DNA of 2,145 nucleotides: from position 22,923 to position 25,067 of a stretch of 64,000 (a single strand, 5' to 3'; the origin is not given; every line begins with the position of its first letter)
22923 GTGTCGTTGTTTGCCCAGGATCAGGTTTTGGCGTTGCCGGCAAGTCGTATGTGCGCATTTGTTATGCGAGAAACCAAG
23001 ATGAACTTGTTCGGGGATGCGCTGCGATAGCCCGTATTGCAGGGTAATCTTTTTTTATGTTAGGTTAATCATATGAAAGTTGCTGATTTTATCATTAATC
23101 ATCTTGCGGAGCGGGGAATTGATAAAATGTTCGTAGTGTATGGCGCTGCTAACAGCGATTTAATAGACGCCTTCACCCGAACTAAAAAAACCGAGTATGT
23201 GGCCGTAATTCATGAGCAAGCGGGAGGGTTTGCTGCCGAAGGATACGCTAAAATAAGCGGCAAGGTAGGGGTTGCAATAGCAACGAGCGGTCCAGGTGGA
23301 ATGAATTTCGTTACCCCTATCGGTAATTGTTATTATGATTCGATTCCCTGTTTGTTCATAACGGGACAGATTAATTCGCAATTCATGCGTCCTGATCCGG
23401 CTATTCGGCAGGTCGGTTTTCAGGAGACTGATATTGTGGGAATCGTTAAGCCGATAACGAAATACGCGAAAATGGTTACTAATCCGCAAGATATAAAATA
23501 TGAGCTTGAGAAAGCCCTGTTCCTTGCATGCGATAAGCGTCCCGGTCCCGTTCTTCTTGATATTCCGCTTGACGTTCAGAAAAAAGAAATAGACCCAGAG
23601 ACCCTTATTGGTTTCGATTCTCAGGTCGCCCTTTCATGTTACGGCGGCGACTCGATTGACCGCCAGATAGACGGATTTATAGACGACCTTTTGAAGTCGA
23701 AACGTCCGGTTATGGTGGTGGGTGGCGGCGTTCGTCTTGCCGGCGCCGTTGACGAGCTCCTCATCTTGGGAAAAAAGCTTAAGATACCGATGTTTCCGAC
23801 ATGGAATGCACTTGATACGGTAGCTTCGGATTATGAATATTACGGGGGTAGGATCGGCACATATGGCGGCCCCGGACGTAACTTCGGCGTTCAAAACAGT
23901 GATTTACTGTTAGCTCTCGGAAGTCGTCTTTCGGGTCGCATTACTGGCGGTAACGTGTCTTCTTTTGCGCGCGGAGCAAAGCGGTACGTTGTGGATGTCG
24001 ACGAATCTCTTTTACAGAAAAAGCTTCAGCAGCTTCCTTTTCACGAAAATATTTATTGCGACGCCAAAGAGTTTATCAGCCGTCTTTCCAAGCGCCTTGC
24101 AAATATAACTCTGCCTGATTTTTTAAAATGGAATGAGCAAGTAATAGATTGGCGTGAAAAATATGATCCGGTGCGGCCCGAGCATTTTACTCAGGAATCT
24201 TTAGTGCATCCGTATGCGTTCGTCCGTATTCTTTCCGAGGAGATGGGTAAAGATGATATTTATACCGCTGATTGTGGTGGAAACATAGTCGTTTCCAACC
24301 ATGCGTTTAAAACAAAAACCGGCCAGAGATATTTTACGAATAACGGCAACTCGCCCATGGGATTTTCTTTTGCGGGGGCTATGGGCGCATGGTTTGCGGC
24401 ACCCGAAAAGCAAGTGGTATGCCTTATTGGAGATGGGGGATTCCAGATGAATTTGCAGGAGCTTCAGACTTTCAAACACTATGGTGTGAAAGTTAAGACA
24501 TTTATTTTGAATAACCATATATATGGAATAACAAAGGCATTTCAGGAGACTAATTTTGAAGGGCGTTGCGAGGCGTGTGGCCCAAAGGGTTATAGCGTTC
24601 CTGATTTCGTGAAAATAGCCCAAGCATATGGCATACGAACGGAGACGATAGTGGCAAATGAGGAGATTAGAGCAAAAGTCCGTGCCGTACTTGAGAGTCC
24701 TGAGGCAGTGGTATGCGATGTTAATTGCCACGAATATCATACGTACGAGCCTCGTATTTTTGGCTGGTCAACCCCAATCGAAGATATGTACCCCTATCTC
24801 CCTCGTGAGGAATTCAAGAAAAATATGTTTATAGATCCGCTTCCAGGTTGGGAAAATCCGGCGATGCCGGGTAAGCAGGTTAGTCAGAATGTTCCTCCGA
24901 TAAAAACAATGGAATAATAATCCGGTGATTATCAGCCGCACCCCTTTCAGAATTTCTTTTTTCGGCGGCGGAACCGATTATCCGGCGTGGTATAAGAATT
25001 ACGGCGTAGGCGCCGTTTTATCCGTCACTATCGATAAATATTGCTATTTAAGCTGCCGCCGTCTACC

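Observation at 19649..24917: B12-radical SAM enzyme, class-I aminotransferase and ALS-like TPP enzyme inside a sugar cluster: a candidate branched or C-alkylated sugar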

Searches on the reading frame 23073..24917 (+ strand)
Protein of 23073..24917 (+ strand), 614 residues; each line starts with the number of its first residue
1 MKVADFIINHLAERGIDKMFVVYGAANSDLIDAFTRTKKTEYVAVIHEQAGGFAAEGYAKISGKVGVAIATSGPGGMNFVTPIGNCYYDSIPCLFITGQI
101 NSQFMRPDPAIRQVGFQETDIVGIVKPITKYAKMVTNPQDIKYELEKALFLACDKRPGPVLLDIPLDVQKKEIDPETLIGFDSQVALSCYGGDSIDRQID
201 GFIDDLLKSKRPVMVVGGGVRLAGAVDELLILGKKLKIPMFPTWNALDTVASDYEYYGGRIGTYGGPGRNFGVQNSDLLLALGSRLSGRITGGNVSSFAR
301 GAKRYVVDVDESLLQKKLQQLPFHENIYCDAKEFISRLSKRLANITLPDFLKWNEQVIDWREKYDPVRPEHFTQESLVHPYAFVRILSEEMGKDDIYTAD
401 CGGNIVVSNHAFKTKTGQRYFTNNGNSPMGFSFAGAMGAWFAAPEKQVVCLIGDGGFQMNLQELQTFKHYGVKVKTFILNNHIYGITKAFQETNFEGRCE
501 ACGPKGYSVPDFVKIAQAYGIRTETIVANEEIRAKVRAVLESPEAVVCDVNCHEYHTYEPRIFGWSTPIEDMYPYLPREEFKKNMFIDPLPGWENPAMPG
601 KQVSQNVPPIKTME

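Call 3: search_protein_families(library=pfam, proteins=[window:23073-24917:+])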
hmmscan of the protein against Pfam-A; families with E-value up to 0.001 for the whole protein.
window:23073-24917:+ (614 aa): 3 families
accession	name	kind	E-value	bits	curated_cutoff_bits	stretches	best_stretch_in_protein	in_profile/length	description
PF02775.26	TPP_enzyme_C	-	9.1e-39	133.1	21.9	1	403-550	4-151/151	Thiamine pyrophosphate enzyme, C-terminal TPP binding domain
PF02776.23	TPP_enzyme_N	-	6.8e-33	113.4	26.8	1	1-123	1-118/119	Thiamine pyrophosphate enzyme, N-terminal TPP binding domain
PF00205.28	TPP_enzyme_M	-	9.1e-24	84.2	30.4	1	203-338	5-137/137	Thiamine pyrophosphate enzyme, central domain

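Call 5: search_protein_families(library=ncbifam, proteins=[window:23073-24917:+], max_evalue=0.00001)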
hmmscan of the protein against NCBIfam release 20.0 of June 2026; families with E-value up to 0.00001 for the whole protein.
window:23073-24917:+ (614 aa): 53 families (the best 25 are shown)
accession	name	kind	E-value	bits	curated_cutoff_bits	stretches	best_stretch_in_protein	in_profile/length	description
TIGR00118.1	acolac_lg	equivalog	5.2e-118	394.9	538.35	1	1-556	1-538/557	biosynthetic-type acetolactate synthase large subunit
NF004919.0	PRK06276.1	equivalog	5.4e-105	351.9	866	1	1-552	1-538/582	acetolactate synthase large subunit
NF004710.0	PRK06048.1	equivalog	1.1e-104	351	976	1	1-555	8-540/561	acetolactate synthase large subunit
NF006524.0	PRK08978.1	equivalog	4.9e-104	348.6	738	1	1-556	1-528/548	acetolactate synthase 2 catalytic subunit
NF005860.0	PRK07789.1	equivalog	8.9e-102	341.4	881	1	3-549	36-575/615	acetolactate synthase large subunit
NF005058.0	PRK06466.1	equivalog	8.9e-99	331.5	951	1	4-561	7-557/574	acetolactate synthase 3 large subunit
NF005651.0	PRK07418.1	subfamily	4.1e-98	329.1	942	1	4-554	22-561/617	acetolactate synthase large subunit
NF005228.0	PRK06725.1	equivalog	4.2e-97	325.7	991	1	3-555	18-548/571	acetolactate synthase large subunit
NF005584.0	PRK07282.1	equivalog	6.2e-94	315.5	970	1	4-542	13-531/566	acetolactate synthase large subunit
NF005824.0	PRK07710.1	equivalog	6.6e-92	308.7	976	1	3-554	19-550/573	acetolactate synthase large subunit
NF006319.0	PRK08527.1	equivalog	3.2e-91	306.5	905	1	2-557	5-543/565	acetolactate synthase large subunit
NF006016.1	PRK08155.1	equivalog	5.9e-90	302.3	870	1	3-552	5-532/554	acetolactate synthase large subunit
NF005364.0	PRK06882.1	equivalog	1.1e-86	291.5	1083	1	4-558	7-552/574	acetolactate synthase 3 large subunit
NF006525.0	PRK08979.1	equivalog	8.5e-85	285.2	1084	1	4-562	7-556/572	acetolactate synthase 3 large subunit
NF006581.0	PRK09107.1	equivalog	8.6e-85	285.2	974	1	1-557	11-558/595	acetolactate synthase 3 large subunit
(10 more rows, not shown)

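Call 9: find_homologous_proteins(query=window:23073-24917:+, max_evalue=1e-30)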
Query window:23073-24917:+ (614 aa): 7997 proteins with E <= 1e-30 among 8000 candidates; the best 120 are listed.
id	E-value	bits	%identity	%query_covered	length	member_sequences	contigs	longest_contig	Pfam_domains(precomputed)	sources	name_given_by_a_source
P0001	0.0e+0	1319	90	100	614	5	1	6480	PF02775.27,PF02776.24,PF00205.29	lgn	-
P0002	0.0e+0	1180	81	98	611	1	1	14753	PF02775.27,PF02776.24,PF00205.29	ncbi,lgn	-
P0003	0.0e+0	1142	80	98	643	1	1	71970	PF02775.27,PF02776.24,PF00205.29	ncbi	-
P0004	0.0e+0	1050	72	99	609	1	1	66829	PF02775.27,PF02776.24,PF00205.29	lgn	-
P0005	0.0e+0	1048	74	98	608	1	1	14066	PF02775.27,PF02776.24,PF00205.29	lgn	-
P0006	0.0e+0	1047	73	98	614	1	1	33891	PF02775.27,PF02776.24,PF00205.29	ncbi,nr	ncbi:MAG: thiamine pyrophosphate-binding protein [bacterium]|nr:thiamine pyrophosphate-binding prote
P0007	0.0e+0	1044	73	98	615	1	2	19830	PF02775.27,PF02776.24,PF00205.29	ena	-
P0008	0.0e+0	1043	73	98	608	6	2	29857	PF02775.27,PF02776.24,PF00205.29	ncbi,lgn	-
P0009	0.0e+0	1038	71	100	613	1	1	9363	PF02775.27,PF02776.24,PF00205.29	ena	-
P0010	0.0e+0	1037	72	98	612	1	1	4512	PF02775.27,PF02776.24,PF00205.29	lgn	-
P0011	0.0e+0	1037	73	98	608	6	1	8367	PF02775.27,PF02776.24,PF00205.29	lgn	-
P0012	0.0e+0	1036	72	98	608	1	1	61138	PF02775.27,PF02776.24,PF00205.29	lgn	-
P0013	0.0e+0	1032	72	98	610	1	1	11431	PF02775.27,PF02776.24,PF00205.29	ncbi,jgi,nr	ncbi:thiamine pyrophosphate-binding protein [bacterium]|nr:MAG: thiamine pyrophosphate-binding prote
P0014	0.0e+0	1031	71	99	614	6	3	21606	PF02775.27,PF02776.24,PF00205.29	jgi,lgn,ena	-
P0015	0.0e+0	1030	71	99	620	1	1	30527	PF02775.27,PF02776.24,PF00205.29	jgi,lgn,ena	-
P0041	2.3e-295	999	70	98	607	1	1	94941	PF02775.27,PF02776.24,PF00205.29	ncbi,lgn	ncbi:MAG: thiamine pyrophosphate-binding protein [Bacteroidales bacterium]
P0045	7.1e-294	994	69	99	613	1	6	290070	PF02775.27,PF02776.24,PF00205.29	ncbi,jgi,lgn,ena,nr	ncbi:MAG: thiamine pyrophosphate-binding protein [Candidatus Liptonbacteria bacterium]|nr:thiamine p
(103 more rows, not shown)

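Call 10: search_solved_structures(query=window:23073-24917:+, max_evalue=1e-20)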
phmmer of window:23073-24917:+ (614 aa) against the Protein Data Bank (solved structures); distinct sequences matched with E-value up to 1e-20: 121 (the best 60 are shown).
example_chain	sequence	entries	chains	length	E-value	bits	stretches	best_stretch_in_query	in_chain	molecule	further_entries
8rph_A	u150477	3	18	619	7e-99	335.3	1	2-585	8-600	Thiamine pyrophosphate-binding protein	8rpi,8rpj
5ahk_A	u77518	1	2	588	3.2e-85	290.2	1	1-562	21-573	ACETOLACTATE SYNTHASE II, LARGE SUBUNIT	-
7tzz_A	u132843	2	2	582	2.8e-71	244.1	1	2-557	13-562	Acetolactate synthase, chloroplastic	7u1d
7u25_A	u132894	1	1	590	4.4e-71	243.5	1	2-557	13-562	Acetolactate synthase, chloroplastic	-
3e9y_A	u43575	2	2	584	4.5e-71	243.5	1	2-557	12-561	Acetolactate synthase, chloroplastic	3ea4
6u9h_A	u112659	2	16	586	4.5e-71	243.4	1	2-557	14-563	Acetolactate synthase, chloroplastic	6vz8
1ybh_A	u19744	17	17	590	4.6e-71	243.4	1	2-557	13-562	Acetolactate synthase, chloroplast | Acetolactate synthase | Acetolactate synthase, chloroplastic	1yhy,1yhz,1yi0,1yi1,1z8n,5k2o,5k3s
8et5_A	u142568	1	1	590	5.1e-71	243.3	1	2-557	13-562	Acetolactate synthase, chloroplastic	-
7stq_A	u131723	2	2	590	6e-71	243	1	2-557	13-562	Acetolactate synthase, chloroplastic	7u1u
1jsc_A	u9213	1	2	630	2.5e-66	227.8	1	11-566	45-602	ACETOHYDROXY-ACID SYNTHASE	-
6u9d_A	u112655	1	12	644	2.7e-66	227.7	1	11-566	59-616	Acetolactate synthase catalytic subunit, mitochondrial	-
1n0h_A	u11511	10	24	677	3.2e-66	227.4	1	11-566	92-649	Acetolactate synthase | Acetolactate synthase, mitochondrial | Acetolactate synthase catalytic subunit, mitochondrial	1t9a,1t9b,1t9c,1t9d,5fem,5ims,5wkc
6lpi_A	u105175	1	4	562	2e-63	218.2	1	4-550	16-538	Acetolactate synthase isozyme 1 large subunit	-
6dek_A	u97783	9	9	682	8.5e-62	212.8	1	13-552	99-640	Acetolactate synthase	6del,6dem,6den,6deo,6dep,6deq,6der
7egv_A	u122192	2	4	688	6e-58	200.1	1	11-532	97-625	Acetolactate synthase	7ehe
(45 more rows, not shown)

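Call 12: find_encoding_contigs(protein=window:23073-24917:+, flank=10000, max_places=4)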
Protein window:23073-24917:+ (614 aa): 8 contigs read that carry it; 2 places shown.
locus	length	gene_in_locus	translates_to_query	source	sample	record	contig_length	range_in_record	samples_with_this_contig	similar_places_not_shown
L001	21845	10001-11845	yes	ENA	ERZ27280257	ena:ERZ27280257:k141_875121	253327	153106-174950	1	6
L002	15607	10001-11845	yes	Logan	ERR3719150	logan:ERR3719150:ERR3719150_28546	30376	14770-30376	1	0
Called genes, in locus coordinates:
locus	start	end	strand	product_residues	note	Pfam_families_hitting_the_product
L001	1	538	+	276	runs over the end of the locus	-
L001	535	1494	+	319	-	-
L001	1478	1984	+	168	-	PF00908:dTDP_sugar_isom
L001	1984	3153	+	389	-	PF01041:DegT_DnrJ_EryC1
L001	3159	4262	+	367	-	PF13524:Glyco_trans_1_2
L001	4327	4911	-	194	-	PF00293:NUDIX (weak)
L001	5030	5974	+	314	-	PF01073:3Beta_HSD, PF01370:Epimerase, PF02719:Polysacc_synt_2 (weak), PF04321:RmlD_sub_bind, PF05368:NmrA (weak), PF07993:NAD_binding_4 (faint), PF16363:GDP_Man_Dehyd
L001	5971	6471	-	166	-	PF01467:CTP_transf_like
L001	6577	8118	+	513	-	PF02310:B12-binding, PF04055:Radical_SAM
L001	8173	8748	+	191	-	PF00293:NUDIX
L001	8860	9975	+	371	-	PF00155:Aminotran_1_2, PF01041:DegT_DnrJ_EryC1, PF01212:Beta_elim_lyase (faint), PF01053:Cys_Met_Meta_PP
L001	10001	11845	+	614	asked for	PF02776:TPP_enzyme_N, PF00205:TPP_enzyme_M, PF02775:TPP_enzyme_C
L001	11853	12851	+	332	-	PF00288:GHMP_kinases_N, PF08544:GHMP_kinases_C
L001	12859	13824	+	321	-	PF00535:Glycos_transf_2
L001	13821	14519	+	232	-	PF00483:NTP_transferase, PF12804:NTP_transf_3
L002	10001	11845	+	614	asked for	PF02776:TPP_enzyme_N, PF00205:TPP_enzyme_M, PF02775:TPP_enzyme_C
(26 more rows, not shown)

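Call 13: find_related_loci(query=window:23073-24917:+, collection=genome_contigs, flank=10000)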
Query window:23073-24917:+ (614 aa) in genome_contigs; peptide patterns used: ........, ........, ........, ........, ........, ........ (x = any residue, [..] = any of these).
420 stretches matched a pattern; 403 encode a relative of the query (tblastn E <= 1e-3); the best 80 are kept; 80 distinct loci.
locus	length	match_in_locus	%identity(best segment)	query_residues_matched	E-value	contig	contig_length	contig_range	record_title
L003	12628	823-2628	70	1-600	0e+0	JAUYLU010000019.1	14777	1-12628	MAG: bacterium isolate C24_metabat.bin.53 C24_k141_44924, whole genome shotgun sequence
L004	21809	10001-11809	70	1-599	0e+0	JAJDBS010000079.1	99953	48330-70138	MAG: Nitrospirales bacterium isolate OFTM76 OFTM76_78, whole genome shotgun sequence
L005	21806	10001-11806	69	1-601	0e+0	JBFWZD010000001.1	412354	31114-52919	MAG: Nitrospira sp. isolate CA_2019_TPBS_18 NODE_153_length_412354_cov_11.509236_TPBS, whole genome shotgun sequence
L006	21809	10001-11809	69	1-599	0e+0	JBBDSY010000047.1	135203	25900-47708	MAG: Nitrospirales bacterium isolate LejiaC_50_18 Lejia_C_241_length_135203_cov_10, whole genome shotgun sequence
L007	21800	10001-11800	69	1-599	0e+0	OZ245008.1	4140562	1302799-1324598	MAG: Nitrospira sp. isolate fa0fee1b-dcfa-4054-a725-c1b6bc8b6ade genome assembly, chromosome: 1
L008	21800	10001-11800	69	1-599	0e+0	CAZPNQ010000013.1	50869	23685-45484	MAG TPA_asm: uncultured Nitrospira sp. isolate SRP302895_co1_110 genome assembly, contig: NODE_1185_length_50869_cov_9.9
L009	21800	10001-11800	69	1-599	0e+0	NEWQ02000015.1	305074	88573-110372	MAG: Nitrospira sp. CG24D Nitrospira_sp_RSF21_CG24_D_15, whole genome shotgun sequence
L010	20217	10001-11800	69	1-599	0e+0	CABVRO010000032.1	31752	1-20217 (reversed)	MAG: uncultured Nitrospira sp. isolate Nitrospira sp. RBC085 genome assembly, contig: MAG085_32, whole genome shotgun se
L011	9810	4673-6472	69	1-599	0e+0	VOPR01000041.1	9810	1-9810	MAG: Nitrospira sp. isolate MAG_246 c_000000002851, whole genome shotgun sequence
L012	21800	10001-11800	68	1-599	0e+0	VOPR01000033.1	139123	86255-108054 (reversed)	MAG: Nitrospira sp. isolate MAG_246 c_000000002801, whole genome shotgun sequence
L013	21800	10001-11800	69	1-599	0e+0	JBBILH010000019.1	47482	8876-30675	MAG: Nitrospira sp. isolate PLS170224_bin_204 NODE_354_length_47482_cov_6.529403, whole genome shotgun sequence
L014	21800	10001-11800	69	1-599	0e+0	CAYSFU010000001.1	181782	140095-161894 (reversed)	MAG TPA_asm: uncultured Nitrospira sp. isolate binchicken_co322_174 genome assembly, contig: NODE_108_length_181782_cov_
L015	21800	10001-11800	69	1-599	0e+0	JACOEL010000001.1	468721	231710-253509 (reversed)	MAG: Nitrospira sp. isolate S2bin.17 NODE_15_length_468721_cov_52.323456, whole genome shotgun sequence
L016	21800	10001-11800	68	1-599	0e+0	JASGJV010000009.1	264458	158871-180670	MAG: Nitrospira sp. isolate 5N512 JMF-2111-06-0005.ont.bin.512_8, whole genome shotgun sequence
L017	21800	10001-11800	68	1-599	0e+0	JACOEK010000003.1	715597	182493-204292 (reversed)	MAG: Nitrospira sp. isolate S2bin.16 NODE_8_length_715597_cov_27.748885, whole genome shotgun sequence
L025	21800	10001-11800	68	1-599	0e+0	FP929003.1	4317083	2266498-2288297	Candidatus Nitrospira defluvii chromosome, complete genome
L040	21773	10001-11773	61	1-589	0e+0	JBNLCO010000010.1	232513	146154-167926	MAG: Candidatus Pacearchaeota archaeon isolate C1C2.bin.74.orig k141_945549, whole genome shotgun sequence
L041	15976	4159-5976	62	1-595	0e+0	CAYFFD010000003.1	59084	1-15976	MAG TPA_asm: Candidatus Woesearchaeota archaeon isolate ERP003628_co1_44 genome assembly, contig: NODE_86_length_59084_c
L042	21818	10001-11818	69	1-605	0e+0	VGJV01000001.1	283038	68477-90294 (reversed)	MAG: Candidatus Liptonbacteria bacterium isolate M_DeepCast_50m_m2_187 M_DeepCast_50m_m2_187_Ga0194121_10000014, whole g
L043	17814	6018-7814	59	1-599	0e+0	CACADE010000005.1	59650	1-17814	uncultured Pelagibacteraceae bacterium isolate AG-897-G09 genome assembly, contig: AG-897-G09_NODE_5, whole genome shotg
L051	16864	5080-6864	38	1-589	7e-125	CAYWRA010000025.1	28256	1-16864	MAG TPA_asm: uncultured bacterium isolate binchicken_co261_19 genome assembly, contig: NODE_57_length_28256_cov_6.133648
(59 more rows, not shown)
